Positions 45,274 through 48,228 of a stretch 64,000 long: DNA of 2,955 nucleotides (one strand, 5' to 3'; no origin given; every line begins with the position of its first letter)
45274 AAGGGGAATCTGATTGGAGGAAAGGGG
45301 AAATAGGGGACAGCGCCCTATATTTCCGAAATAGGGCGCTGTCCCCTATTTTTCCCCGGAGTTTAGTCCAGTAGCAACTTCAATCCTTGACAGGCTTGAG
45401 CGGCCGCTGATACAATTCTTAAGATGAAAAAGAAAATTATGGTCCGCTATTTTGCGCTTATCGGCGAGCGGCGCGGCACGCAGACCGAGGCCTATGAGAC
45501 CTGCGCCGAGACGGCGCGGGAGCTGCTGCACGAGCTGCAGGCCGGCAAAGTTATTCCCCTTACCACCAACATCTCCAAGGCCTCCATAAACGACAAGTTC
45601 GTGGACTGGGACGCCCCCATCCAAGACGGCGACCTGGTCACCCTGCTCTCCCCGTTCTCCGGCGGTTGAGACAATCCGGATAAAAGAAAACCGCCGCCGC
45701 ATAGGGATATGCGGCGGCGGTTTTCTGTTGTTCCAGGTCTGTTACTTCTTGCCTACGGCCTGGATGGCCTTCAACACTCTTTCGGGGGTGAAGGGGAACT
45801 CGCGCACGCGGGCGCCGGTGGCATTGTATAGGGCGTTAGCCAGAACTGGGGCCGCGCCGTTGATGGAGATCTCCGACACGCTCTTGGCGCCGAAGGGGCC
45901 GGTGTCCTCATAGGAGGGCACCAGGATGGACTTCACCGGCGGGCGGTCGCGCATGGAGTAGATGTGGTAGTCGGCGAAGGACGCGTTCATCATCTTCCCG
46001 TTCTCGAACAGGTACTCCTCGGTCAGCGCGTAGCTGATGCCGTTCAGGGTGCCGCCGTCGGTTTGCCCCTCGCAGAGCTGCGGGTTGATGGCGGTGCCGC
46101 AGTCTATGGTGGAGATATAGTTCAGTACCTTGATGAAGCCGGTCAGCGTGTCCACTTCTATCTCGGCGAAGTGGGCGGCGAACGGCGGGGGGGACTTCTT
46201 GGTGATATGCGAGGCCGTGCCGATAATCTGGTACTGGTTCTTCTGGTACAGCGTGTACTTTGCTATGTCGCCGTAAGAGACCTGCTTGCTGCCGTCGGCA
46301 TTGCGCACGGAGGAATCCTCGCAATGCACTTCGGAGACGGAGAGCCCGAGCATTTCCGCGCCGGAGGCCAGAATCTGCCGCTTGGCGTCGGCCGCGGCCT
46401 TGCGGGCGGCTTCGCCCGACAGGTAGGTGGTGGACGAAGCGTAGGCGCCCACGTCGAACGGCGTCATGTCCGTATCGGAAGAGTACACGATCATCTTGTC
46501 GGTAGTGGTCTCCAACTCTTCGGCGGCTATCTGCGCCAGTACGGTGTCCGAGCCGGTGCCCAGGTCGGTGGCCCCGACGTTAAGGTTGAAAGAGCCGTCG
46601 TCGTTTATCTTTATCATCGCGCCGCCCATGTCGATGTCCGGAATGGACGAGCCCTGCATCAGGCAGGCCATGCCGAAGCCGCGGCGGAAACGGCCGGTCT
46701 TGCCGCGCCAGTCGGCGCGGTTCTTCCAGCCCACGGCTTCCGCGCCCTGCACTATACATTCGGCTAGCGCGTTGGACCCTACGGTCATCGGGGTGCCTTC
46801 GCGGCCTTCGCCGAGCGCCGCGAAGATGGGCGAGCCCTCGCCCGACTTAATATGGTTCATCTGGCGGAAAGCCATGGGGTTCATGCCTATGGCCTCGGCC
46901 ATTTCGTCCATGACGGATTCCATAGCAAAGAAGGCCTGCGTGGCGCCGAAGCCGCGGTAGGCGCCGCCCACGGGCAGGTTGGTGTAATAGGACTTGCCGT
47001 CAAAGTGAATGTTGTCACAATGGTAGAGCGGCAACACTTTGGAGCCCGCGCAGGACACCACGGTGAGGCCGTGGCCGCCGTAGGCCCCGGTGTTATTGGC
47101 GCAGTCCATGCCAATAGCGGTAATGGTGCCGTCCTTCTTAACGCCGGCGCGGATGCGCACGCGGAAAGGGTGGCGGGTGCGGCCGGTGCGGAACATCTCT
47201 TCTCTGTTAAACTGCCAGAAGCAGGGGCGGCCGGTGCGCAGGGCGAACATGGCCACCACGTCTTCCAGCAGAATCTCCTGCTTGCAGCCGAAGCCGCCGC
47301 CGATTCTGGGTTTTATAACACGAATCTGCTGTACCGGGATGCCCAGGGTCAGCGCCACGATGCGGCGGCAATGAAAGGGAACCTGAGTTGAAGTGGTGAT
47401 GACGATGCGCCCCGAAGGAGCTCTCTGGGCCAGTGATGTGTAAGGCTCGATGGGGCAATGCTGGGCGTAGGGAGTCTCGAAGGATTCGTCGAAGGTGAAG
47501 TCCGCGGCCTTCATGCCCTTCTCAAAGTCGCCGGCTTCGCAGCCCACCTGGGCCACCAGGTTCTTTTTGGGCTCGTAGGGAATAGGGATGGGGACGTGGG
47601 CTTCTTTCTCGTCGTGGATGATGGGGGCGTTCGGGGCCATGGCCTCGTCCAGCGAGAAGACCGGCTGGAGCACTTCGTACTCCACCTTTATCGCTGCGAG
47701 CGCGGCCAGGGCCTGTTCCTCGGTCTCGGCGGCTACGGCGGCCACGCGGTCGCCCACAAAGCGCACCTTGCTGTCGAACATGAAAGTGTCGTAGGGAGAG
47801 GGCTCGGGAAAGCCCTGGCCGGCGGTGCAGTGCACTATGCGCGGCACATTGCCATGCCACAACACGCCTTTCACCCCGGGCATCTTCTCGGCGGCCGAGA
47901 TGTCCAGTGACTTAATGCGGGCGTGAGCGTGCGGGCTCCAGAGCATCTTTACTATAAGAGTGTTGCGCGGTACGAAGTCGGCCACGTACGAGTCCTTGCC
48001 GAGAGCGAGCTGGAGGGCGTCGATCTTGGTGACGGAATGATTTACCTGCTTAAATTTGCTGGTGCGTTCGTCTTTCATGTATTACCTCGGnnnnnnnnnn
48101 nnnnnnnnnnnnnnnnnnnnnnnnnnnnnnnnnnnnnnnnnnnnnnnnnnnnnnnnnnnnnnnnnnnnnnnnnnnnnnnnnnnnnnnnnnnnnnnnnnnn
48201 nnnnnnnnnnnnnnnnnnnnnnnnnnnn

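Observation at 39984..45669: XdhC, ThiF/MoeB-type E1, XdhA, XdhB and MoaD: an E1 / ubiquitin-like sulfur-carrier pair bracketing a xanthine dehydrogenase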

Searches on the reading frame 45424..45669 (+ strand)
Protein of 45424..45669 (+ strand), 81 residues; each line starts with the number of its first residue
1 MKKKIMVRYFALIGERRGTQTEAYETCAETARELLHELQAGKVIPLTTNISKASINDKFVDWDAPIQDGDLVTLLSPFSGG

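Call 3: search_protein_families(library=pfam, proteins=[window:45424-45669:+])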
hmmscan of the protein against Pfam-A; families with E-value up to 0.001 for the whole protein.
window:45424-45669:+ (81 aa): 1 family
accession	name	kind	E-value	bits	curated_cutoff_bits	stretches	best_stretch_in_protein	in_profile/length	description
PF02597.26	ThiS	-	6.5e-10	39.9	22.5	1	7-81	1-76/76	ThiS family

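Call 4: search_protein_families(library=ncbifam, proteins=[window:45424-45669:+])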
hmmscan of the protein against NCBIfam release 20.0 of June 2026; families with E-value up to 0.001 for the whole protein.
window:45424-45669:+ (81 aa): 3 families
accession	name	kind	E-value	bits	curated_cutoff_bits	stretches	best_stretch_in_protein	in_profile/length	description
TIGR01687.1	moaD_arch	subfamily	6.4e-08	33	49.5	1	5-81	1-88/88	MoaD family protein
TIGR01682.1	moaD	equivalog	1.7e-07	32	66.15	1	5-81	1-80/80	molybdopterin converting factor subunit 1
NF008347.0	PRK11130.1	equivalog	0.00048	20.6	94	1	7-81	4-81/81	molybdopterin synthase sulfur carrier subunit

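Call 16: find_homologous_proteins(query=window:45424-45669:+)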
Query window:45424-45669:+ (81 aa): 113 proteins with E <= 0.001 among 114 candidates.
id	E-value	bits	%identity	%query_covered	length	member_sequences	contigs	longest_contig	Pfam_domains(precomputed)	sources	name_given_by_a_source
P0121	3.1e-41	156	91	100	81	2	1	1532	PF02597.27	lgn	-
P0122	1.6e-40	154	90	100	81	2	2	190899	PF02597.27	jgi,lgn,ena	-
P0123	2.3e-40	153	91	100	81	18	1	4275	PF02597.27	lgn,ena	-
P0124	4.5e-40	152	91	100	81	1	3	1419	PF02597.27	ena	-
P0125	6.2e-40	152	91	100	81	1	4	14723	PF02597.27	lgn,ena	-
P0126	6.2e-40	152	90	100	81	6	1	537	PF02597.27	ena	-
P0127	8.7e-40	152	90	100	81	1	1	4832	PF02597.27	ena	-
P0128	2.4e-39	150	91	100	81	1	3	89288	PF02597.27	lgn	-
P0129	4.6e-39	149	90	100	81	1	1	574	PF02597.27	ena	-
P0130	6.6e-39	149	88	100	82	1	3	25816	PF02597.27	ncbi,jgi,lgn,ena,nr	ncbi:MAG TPA: MoaD/ThiS family protein [Elusimicrobiales bacterium]|nr:MoaD/ThiS family protein [Elu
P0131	1.7e-38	147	86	99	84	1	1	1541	PF02597.27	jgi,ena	-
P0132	3.4e-38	146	89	100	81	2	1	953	PF02597.27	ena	-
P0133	5.6e-38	146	85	99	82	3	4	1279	PF02597.27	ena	-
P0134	9.1e-38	145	88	100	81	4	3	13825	PF02597.27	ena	-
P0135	6.7e-37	142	86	100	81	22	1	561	PF02597.27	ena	-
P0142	1.8e-35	138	78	100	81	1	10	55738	PF02597.27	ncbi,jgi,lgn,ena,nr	ncbi:MAG TPA: molybdopterin synthase sulfur carrier subunit [Myxococcales bacterium]|jgi:molybdopter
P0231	4.3e-28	114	72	100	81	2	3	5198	PF02597.27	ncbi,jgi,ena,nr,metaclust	ncbi:MAG: hypothetical protein COT18_08400 [Elusimicrobia bacterium CG08_land_8_20_14_0_20_59_10]|nr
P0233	2.6e-20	90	59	98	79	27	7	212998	PF02597.27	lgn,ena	-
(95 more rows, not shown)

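Call 17: find_encoding_contigs(protein=P0233, flank=10000, max_places=2)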
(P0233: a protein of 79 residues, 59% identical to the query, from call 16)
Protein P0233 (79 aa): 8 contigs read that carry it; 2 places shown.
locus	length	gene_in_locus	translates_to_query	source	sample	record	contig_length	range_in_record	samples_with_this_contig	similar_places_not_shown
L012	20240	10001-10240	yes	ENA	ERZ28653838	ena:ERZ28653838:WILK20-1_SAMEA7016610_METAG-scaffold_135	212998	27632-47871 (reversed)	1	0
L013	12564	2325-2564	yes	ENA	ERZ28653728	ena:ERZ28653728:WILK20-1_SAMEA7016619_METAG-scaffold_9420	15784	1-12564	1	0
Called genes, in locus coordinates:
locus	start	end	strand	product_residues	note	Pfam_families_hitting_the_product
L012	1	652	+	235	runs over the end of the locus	PF12728:HTH_17, PF13384:HTH_23 (faint), PF13518:HTH_28 (faint), PF00359:PTS_EIIA_2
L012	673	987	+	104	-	-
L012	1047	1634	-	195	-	-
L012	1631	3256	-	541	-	PF03023:MurJ, PF01554:MatE (weak)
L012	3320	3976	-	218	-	PF00730:HhH-GPD, PF00633:HHH (faint)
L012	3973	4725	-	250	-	PF14353:CpXC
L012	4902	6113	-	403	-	PF00534:Glycos_transf_1, PF13692:Glyco_trans_1_4, PF13524:Glyco_trans_1_2 (weak)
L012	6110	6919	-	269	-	PF01370:Epimerase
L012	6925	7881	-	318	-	PF01370:Epimerase, PF04321:RmlD_sub_bind (weak), PF16363:GDP_Man_Dehyd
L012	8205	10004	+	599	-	PF17297:PEPCK_N, PF00821:PEPCK_GTP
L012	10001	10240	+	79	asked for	PF02597:ThiS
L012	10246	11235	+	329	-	-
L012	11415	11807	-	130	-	PF11075:DUF2780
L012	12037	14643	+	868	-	PF00133:tRNA-synt_1, PF09334:tRNA-synt_1g, PF13603:tRNA-synt_1_2, PF00133:tRNA-synt_1, PF08264:Anticodon_1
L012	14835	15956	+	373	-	PF00691:OmpA (weak)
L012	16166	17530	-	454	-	PF13505:OMP_b-brl, PF18884:TSP3_bac, PF00691:OmpA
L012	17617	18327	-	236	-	-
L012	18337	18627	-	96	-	PF09723:Zn_ribbon_8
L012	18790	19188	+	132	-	PF01880:Desulfoferrodox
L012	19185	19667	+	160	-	PF19480:DUF6016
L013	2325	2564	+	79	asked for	PF02597:ThiS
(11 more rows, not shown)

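Call 18: find_encoding_contigs(protein=P0142, flank=10000, max_places=2)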
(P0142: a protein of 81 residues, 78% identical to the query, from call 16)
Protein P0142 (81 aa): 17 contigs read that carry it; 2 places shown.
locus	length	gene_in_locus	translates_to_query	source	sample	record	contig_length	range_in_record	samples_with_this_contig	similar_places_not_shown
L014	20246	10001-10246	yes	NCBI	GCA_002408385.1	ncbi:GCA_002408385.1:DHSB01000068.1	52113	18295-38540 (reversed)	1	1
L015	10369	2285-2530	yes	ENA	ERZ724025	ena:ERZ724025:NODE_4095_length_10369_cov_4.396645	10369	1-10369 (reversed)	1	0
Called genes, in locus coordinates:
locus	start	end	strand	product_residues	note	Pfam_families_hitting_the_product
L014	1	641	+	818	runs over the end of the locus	PF13802:Gal_mutarotas_2 (faint), PF01055:Glyco_hydro_31_2nd, PF21365:Glyco_hydro_31_3rd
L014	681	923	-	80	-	-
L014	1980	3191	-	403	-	-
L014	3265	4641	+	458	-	PF14258:DUF4350 (weak)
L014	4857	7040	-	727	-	PF00069:Pkinase, PF07714:PK_Tyr_Ser-Thr, PF08308:PEGA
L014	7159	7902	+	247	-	-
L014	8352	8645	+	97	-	-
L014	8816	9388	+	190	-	-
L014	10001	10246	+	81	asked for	PF02597:ThiS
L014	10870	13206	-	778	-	PF01315:Ald_Xan_dh_C, PF02738:MoCoBD_1, PF20256:MoCoBD_2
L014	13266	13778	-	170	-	PF00111:Fer2, PF13085:Fer2_3 (faint), PF01799:Fer2_2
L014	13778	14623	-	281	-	PF00941:FAD_binding_5, PF03450:CO_deh_flav_C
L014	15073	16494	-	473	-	PF01979:Amidohydro_1, PF07969:Amidohydro_3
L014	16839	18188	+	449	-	PF22039:HUTI_composite_bact (weak), PF01979:Amidohydro_1, PF07969:Amidohydro_3 (weak)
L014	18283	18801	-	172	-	-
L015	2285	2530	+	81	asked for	PF02597:ThiS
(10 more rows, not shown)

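Call 28: search_protein_families(library=pfam, proteins=[L012:10246-11235:+], max_evalue=0.01)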
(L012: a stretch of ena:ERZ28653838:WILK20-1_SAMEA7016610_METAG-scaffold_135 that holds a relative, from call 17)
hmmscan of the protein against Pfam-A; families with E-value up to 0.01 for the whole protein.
L012:10246-11235:+ (329 aa): 1 family
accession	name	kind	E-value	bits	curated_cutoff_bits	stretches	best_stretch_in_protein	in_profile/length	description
PF13485.12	Peptidase_MA_2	-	0.00027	21.2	32.4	1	195-326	69-197/201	Peptidase MA superfamily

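Call 37: find_related_loci(query=A1, collection=metagenome_contigs, flank=10000)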
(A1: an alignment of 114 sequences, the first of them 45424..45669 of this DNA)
Query A1 (81 aa) in metagenome_contigs; peptide patterns used: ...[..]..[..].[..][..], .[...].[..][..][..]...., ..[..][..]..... (x = any residue, [..] = any of these).
373 stretches matched a pattern; 78 encode a relative of the query (tblastn E <= 1e-3); 77 distinct loci.
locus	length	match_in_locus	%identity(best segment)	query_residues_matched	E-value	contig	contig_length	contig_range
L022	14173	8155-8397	94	1-81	9e-48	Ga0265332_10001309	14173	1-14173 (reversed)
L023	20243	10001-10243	90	1-81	9e-47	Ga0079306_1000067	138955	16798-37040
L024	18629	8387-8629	88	1-81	3e-46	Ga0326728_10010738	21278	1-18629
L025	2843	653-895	88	1-81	6e-46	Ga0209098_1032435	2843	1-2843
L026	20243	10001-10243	88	1-81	6e-46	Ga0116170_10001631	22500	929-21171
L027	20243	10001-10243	88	1-81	2e-45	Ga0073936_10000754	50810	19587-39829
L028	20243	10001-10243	88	1-81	1e-44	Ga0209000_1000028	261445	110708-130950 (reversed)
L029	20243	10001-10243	88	1-81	1e-44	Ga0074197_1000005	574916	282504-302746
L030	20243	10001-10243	84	1-81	9e-44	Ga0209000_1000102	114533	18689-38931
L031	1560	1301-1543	80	1-81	2e-44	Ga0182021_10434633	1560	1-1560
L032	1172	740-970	87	5-81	2e-45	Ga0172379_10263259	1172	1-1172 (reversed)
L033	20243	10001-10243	84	1-81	9e-44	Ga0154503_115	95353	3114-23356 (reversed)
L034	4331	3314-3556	84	1-81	4e-43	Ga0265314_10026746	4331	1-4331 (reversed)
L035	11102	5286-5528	80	1-81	9e-43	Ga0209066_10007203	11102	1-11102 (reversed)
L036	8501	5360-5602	81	1-81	9e-43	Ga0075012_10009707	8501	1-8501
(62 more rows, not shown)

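Call 49: search_solved_structures(query=window:45424-45669:+, max_evalue=1, show_alignments=2)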
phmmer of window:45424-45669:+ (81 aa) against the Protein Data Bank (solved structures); distinct sequences matched with E-value up to 1: 8.
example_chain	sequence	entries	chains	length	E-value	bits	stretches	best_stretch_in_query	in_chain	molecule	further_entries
1vjk_A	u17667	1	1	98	5.3e-05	26.7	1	4-81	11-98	molybdopterin converting factor, subunit 1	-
1fm0_D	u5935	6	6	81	0.005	20.4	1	5-81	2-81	MOLYBDOPTERIN CONVERTING FACTOR, SUBUNIT 1 | MOLYBDOPTERIN [MPT] CONVERTING FACTOR, SUBUNIT 1 | Molybdopterin-converting factor subunit 1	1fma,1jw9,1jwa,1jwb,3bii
1nvi_D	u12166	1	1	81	0.0057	20.2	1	6-81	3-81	Molybdopterin converting factor subunit 1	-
3rpf_C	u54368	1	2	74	0.012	19.2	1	28-81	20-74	Molybdopterin converting factor, subunit 1 (MoaD)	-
6jc0_C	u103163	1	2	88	0.063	16.9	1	4-81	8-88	Putative molybdenum cofactor biosynthesis protein D2 (MoaD2) / thiamine S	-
6jbz_B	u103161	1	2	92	0.067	16.8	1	5-81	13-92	MoaD/ThiS family protein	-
2q5w_D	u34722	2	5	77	0.86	13.3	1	46-81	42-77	Molybdopterin converting factor, subunit 1 | Molybdopterin synthase small subunit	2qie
5lda_B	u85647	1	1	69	0.99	13.1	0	43-81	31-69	SAMP2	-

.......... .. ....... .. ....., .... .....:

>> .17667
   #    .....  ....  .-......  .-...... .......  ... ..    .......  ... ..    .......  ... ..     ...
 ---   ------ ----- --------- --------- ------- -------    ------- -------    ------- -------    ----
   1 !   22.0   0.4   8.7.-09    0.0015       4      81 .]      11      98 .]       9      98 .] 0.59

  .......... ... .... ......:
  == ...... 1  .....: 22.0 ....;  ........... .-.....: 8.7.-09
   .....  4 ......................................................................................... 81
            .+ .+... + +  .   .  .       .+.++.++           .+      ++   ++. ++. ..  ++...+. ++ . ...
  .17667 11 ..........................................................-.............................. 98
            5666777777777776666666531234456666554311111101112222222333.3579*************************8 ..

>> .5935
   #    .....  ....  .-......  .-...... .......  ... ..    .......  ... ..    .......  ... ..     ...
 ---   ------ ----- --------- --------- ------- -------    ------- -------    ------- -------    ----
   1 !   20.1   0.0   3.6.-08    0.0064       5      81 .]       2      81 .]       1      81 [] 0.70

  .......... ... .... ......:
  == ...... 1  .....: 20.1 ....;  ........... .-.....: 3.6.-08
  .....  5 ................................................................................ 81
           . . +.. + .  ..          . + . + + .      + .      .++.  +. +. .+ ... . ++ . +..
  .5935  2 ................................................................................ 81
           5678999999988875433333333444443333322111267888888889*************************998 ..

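Call 64: find_encoding_contigs(protein=P0231, flank=10000, max_places=2)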
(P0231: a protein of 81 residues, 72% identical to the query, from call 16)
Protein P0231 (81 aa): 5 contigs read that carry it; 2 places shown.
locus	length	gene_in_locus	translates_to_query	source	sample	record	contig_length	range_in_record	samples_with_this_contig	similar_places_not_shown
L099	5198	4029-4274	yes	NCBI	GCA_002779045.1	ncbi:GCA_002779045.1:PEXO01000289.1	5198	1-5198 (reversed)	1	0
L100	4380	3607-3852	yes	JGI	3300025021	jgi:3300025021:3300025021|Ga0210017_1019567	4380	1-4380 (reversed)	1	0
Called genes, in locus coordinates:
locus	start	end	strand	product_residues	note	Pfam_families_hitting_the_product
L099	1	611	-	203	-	PF25990:Beta-barrel_YknX (weak)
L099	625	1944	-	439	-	PF02321:OEP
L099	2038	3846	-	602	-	PF02366:PMT (weak)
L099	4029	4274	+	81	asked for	PF02597:ThiS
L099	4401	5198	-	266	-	PF20256:MoCoBD_2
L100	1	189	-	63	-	?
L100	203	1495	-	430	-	PF02321:OEP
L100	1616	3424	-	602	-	PF02366:PMT (weak)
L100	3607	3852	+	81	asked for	PF02597:ThiS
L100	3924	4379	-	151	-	?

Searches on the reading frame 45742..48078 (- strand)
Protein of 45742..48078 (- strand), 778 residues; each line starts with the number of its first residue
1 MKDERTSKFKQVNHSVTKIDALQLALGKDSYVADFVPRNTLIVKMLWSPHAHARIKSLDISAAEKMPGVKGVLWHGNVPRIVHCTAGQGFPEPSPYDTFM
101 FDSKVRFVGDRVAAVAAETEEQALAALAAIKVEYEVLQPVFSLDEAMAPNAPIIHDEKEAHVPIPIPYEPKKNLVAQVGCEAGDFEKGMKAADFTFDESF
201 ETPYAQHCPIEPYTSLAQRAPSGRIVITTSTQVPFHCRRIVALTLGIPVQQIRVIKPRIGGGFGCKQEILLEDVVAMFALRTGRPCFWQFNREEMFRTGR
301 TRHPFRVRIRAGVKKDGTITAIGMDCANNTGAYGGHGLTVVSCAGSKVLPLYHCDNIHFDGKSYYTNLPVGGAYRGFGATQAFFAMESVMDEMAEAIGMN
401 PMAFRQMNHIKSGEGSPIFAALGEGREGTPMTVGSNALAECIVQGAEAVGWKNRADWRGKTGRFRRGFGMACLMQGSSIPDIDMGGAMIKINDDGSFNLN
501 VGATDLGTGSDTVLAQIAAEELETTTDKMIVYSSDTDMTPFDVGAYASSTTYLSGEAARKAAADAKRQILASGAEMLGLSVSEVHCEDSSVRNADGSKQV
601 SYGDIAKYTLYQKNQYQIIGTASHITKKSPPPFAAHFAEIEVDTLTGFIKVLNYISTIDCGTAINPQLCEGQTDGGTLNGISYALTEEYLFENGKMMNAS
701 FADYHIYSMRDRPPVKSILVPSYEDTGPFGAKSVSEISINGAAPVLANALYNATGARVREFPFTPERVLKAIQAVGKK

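Call 3: search_protein_families(library=pfam, proteins=[window:45742-48078:-])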
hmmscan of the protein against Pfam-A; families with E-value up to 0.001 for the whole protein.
window:45742-48078:- (778 aa): 3 families
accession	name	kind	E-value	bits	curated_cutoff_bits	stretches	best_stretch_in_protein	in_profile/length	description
PF02738.23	MoCoBD_1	-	2.5e-78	263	27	1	172-408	7-243/244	Molybdopterin cofactor-binding domain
PF20256.3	MoCoBD_2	-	4.6e-72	243.3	27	1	445-713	2-283/283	Molybdopterin cofactor-binding domain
PF01315.27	Ald_Xan_dh_C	-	6.7e-25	88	31.3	1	27-137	2-109/110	Aldehyde oxidase and xanthine dehydrogenase, a/b hammerhead domain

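Call 4: search_protein_families(library=ncbifam, proteins=[window:45742-48078:-])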
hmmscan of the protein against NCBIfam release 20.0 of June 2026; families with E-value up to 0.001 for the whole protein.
window:45742-48078:- (778 aa): 13 families
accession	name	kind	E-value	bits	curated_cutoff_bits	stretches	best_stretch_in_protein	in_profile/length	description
TIGR03313.1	Se_sel_red_Mo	hypoth_equivalog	1.5e-206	688.1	1101.9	2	162-773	341-950/951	molybdopterin-dependent oxidoreductase Mo/Fe-S-binding subunit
NF043082.1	XdhA_XDHase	equivalog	1.7e-197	658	780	1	13-775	2-755/758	xanthine dehydrogenase subunit XdhA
NF007426.0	PRK09970.1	equivalog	7.1e-189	629.5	916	1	10-776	4-759/761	xanthine dehydrogenase molybdenum-binding subunit XdhA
TIGR03194.1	4hydrxCoA_A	equivalog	1.1e-161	539.9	994.55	1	17-771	2-745/746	4-hydroxybenzoyl-CoA reductase subunit alpha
NF041018.1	glyceraldDH_alpha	equivalog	2.8e-111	373.2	790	1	12-768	3-740/741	glyceraldehyde dehydrogenase subunit alpha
TIGR03196.1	pucD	equivalog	3.9e-110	369.4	783.65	1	16-768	7-754/763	xanthine dehydrogenase subunit D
NF045668.1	pterin_aldehy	equivalog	5.2e-96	322.6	1100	1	21-773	184-905/905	molybdopterin-dependent aldehyde oxidoreductase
NF040766.1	CODH_aero_grp5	exception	2.7e-95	320.2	950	2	10-601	3-586/785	aerobic carbon-monoxide dehydrogenase large subunit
NF041671.1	peri_hyde_PaoC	equivalog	1.2e-94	318.1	1180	1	8-773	14-732/735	aldehyde oxidoreductase molybdenum-binding subunit PaoC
TIGR03311.1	Se_dep_XDH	equivalog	1.1e-93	314.8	830.45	1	11-762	161-840/848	selenium-dependent xanthine dehydrogenase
TIGR02965.1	xanthine_xdhB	equivalog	9.9e-83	278.6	849.5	1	25-775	14-757/758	xanthine dehydrogenase molybdopterin binding subunit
TIGR02416.1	CO_dehy_Mo_lg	equivalog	2.9e-78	263.8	991.15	1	25-770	6-769/770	aerobic carbon-monoxide dehydrogenase large subunit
TIGR02969.1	mam_aldehyde_ox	subfamily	4e-44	150.5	1912.3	1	11-737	575-1263/1330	aldehyde oxidase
